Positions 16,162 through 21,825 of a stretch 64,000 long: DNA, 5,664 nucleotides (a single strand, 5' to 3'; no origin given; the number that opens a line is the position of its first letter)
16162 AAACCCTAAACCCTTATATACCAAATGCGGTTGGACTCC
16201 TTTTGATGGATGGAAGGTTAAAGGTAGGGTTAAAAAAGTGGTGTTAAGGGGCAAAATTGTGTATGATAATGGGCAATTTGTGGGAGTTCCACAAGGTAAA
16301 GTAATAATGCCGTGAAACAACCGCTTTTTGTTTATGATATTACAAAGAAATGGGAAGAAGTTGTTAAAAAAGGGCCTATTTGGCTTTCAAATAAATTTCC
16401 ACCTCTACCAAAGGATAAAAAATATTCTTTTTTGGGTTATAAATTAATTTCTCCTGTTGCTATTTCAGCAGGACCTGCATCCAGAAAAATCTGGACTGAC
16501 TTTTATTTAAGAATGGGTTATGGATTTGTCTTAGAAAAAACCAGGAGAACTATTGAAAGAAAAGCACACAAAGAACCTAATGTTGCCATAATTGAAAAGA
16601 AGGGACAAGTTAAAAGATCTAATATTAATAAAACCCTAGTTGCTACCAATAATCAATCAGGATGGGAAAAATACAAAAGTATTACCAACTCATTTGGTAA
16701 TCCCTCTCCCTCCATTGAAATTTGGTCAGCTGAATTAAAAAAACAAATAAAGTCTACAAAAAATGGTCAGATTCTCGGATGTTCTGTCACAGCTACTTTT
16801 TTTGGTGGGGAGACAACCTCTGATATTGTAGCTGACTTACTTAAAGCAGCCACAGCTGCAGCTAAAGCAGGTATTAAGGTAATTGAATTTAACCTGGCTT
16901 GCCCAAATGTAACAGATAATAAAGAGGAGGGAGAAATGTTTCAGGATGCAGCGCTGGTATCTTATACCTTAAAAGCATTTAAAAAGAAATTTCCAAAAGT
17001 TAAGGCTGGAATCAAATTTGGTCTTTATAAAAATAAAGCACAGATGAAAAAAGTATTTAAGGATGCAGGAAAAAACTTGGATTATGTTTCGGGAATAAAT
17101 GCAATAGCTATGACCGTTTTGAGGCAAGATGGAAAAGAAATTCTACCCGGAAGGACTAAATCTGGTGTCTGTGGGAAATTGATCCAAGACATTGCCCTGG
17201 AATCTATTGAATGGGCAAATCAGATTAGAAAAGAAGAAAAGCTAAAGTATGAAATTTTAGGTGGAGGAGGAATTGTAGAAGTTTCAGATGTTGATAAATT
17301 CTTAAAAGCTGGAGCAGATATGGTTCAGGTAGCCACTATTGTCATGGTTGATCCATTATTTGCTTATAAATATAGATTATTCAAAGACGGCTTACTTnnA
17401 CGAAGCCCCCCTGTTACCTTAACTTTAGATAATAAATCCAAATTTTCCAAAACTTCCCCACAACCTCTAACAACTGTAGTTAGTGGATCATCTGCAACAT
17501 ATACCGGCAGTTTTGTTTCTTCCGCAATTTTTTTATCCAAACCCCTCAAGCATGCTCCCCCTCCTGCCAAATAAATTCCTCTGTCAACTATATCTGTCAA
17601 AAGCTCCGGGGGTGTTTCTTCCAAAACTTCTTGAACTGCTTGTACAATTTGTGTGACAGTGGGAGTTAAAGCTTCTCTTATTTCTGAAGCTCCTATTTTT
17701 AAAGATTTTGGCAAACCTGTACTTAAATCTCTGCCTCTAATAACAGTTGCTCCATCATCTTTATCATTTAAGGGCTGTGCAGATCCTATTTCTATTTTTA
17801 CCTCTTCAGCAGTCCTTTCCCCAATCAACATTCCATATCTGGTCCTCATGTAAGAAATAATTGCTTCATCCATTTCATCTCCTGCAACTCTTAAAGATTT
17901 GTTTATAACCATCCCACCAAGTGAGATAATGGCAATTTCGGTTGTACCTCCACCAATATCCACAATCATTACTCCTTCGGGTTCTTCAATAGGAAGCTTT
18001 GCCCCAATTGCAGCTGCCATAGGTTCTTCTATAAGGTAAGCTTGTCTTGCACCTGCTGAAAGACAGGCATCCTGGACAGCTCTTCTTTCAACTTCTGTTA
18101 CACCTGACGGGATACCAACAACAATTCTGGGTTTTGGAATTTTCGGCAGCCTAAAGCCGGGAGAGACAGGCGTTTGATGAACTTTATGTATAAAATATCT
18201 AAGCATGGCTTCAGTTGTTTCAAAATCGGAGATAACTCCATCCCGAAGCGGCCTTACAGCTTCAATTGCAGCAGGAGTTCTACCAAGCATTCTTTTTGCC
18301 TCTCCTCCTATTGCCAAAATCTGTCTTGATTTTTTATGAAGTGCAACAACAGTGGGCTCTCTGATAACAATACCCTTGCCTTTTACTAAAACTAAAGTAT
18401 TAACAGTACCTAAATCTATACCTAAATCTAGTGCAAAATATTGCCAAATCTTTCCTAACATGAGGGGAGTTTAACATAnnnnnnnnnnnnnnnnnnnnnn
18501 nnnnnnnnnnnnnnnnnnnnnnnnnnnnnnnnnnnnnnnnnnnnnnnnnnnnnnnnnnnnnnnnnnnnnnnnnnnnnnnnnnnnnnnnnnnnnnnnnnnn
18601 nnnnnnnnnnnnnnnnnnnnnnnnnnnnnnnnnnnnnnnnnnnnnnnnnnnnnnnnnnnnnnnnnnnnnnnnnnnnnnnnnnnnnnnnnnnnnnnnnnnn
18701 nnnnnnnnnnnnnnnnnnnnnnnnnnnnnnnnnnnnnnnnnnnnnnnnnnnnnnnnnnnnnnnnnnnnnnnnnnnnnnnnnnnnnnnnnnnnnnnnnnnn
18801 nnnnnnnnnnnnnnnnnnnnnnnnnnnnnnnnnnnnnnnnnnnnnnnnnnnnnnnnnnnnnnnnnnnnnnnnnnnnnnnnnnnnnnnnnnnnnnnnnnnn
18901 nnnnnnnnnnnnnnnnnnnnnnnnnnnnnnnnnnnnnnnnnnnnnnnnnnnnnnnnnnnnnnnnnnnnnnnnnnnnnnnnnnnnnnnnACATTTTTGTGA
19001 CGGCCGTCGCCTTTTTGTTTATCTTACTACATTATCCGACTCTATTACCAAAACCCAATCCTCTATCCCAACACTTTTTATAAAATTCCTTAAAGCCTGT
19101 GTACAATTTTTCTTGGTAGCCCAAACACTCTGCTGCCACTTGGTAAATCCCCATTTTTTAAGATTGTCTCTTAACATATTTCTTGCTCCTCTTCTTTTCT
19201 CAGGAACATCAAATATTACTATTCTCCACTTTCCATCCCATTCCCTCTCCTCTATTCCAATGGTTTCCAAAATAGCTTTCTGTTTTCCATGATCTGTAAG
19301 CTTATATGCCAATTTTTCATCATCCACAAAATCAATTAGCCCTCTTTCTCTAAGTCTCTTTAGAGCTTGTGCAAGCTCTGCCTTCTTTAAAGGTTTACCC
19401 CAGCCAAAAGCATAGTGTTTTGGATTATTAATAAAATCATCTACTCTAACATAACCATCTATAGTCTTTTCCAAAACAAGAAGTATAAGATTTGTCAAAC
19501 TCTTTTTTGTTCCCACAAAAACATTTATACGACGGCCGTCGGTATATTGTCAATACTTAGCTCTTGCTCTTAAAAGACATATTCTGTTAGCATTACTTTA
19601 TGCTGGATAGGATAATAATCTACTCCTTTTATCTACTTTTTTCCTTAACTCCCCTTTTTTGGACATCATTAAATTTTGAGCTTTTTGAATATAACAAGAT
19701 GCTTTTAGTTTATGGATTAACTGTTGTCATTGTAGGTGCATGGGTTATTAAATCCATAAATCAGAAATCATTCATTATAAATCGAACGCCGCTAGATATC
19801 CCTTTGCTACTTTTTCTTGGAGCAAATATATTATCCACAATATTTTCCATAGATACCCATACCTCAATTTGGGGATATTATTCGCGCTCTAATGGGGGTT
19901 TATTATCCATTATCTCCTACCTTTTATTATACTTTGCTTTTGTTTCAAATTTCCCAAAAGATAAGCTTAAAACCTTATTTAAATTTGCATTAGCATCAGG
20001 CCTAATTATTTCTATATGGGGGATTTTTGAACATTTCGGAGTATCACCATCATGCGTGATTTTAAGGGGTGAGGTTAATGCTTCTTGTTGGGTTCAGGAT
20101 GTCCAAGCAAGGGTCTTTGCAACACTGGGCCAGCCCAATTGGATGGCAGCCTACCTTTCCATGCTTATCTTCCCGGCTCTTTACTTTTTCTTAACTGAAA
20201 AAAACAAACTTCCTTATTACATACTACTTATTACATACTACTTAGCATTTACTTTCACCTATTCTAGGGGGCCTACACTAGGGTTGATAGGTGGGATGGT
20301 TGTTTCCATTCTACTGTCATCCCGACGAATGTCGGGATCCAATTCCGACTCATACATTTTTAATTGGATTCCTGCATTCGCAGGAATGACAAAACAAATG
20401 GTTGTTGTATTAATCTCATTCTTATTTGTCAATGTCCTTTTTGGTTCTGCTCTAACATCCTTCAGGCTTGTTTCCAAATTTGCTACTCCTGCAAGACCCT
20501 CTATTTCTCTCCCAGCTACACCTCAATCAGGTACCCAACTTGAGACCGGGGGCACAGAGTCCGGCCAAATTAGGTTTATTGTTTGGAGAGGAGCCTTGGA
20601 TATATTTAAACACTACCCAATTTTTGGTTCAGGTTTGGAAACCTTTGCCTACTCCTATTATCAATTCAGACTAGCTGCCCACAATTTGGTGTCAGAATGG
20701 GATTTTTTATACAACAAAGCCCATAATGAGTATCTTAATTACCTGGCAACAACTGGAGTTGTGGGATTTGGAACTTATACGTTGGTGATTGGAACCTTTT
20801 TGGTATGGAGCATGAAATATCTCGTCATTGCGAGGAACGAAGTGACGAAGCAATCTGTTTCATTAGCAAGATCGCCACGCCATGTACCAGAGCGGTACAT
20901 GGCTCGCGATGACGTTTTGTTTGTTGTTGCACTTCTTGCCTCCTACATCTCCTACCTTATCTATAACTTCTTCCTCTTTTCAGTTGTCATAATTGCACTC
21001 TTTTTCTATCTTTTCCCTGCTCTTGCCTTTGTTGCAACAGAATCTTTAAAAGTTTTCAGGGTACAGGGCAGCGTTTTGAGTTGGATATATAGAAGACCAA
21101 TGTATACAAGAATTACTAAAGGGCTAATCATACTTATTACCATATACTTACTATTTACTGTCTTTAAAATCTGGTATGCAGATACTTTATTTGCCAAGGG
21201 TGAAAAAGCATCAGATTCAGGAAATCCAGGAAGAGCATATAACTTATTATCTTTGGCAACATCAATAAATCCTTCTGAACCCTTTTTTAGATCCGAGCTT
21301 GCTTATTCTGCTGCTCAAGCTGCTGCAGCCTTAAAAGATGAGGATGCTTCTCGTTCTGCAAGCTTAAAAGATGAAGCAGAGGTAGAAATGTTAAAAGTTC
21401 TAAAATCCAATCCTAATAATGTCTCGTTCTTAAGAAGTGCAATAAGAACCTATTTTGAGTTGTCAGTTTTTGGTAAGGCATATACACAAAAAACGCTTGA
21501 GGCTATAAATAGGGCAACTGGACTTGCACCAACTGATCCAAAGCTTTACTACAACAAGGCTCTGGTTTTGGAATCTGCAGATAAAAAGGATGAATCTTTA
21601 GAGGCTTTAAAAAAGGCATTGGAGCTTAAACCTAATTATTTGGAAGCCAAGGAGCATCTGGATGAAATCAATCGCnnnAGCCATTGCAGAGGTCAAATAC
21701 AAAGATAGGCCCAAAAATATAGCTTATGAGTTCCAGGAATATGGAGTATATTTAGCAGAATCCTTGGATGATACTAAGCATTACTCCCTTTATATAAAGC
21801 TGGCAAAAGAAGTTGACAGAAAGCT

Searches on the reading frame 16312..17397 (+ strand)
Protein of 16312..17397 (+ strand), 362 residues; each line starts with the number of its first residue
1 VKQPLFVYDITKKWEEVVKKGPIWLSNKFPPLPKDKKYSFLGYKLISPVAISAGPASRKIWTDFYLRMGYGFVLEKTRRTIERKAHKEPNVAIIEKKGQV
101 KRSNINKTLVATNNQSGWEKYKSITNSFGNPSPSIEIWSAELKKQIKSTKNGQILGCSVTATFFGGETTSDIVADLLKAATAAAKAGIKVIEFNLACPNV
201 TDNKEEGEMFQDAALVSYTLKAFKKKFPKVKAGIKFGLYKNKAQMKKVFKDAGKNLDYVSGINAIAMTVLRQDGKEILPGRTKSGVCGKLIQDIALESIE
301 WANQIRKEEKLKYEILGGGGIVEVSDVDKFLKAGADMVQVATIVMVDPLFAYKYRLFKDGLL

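Call 84: search_protein_families(library=pfam, proteins=[window:16312-17397:+], max_evalue=0.001)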
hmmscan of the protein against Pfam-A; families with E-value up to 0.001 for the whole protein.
window:16312-17397:+ (362 aa): 1 family
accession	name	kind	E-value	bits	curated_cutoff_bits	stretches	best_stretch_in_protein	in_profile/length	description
PF01180.27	DHO_dh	-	3.9e-17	62.8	27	1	120-346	61-274/291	Dihydroorotate dehydrogenase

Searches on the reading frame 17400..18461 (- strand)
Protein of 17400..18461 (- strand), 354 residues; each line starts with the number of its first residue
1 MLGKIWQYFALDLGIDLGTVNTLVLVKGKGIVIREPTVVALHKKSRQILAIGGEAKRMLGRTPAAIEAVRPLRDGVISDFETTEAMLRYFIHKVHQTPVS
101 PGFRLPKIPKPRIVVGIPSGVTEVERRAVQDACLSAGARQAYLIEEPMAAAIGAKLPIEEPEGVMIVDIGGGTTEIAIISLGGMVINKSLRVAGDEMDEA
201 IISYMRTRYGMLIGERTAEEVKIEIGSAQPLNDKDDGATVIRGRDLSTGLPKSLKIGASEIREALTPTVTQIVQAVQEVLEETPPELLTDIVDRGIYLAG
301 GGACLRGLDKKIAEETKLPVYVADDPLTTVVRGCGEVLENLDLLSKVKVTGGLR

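Call 84: search_protein_families(library=pfam, proteins=[window:17400-18461:-], max_evalue=0.001)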
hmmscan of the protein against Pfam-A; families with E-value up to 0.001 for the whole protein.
window:17400-18461:- (354 aa): 6 families
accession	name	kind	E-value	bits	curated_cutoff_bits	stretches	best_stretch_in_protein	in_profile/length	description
PF06723.19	MreB_Mbl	-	2.8e-140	467.2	27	1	12-344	3-325/327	MreB/Mbl protein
PF00012.26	HSP70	-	3.6e-12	45.7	20.6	1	113-210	136-239/599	Hsp70 protein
PF14450.12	FtsA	-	1.2e-09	39.1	31.8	1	166-324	2-111/127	Cell division protein FtsA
PF11104.14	PilM_2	-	6.6e-08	32.3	27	0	263-324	246-306/340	Type IV pilus assembly protein PilM;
PF00022.25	Actin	-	7.9e-06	25.1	27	1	48-208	45-190/410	Actin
PF25216.1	Volactin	-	1.2e-05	25.4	35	1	42-334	52-317/321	Volactin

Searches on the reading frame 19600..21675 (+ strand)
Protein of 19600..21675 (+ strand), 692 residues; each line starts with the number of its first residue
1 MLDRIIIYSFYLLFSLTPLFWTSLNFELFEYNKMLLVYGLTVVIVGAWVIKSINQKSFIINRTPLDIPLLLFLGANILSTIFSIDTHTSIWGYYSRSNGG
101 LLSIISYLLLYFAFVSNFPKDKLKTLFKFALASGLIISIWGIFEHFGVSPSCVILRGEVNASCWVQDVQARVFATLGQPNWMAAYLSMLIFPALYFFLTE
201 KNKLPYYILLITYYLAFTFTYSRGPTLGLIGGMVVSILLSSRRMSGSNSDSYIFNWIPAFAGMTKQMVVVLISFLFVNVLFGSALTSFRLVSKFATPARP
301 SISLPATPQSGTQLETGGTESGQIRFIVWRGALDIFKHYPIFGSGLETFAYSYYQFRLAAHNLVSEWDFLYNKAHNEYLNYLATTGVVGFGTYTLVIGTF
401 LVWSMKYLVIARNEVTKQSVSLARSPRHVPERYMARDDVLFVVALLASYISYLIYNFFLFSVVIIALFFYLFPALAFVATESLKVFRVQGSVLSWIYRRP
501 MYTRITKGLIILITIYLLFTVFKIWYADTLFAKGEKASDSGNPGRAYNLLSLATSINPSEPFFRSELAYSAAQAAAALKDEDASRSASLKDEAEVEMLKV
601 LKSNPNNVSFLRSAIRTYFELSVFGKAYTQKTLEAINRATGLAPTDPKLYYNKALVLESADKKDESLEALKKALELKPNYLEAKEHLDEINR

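Call 85: search_protein_families(library=pfam, proteins=[window:19600-21675:+], max_evalue=0.001)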
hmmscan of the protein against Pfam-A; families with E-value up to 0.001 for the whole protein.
window:19600-21675:+ (692 aa): 7 families
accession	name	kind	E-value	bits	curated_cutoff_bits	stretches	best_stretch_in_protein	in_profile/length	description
PF04932.20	Wzy_C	-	4.4e-17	62.7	31.7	1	209-392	2-147/149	O-Antigen ligase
PF07719.23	TPR_2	-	4.9e-07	29.8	27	1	647-680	1-34/34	Tetratricopeptide repeat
PF00515.34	TPR_1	-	9e-07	28.9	27.8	1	647-680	1-34/34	Tetratricopeptide repeat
PF13181.12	TPR_8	-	7.6e-06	26.1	25.7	1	648-680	2-34/34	Tetratricopeptide repeat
PF13371.12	TPR_9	-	8.4e-05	22.9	35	1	630-679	12-61/73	Tetratricopeptide repeat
PF13431.12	TPR_17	-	0.00062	20.3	24.4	0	642-667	8-33/34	Tetratricopeptide repeat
PF13414.12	TPR_11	-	0.00089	19.3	26.8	0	664-683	11-30/42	TPR repeat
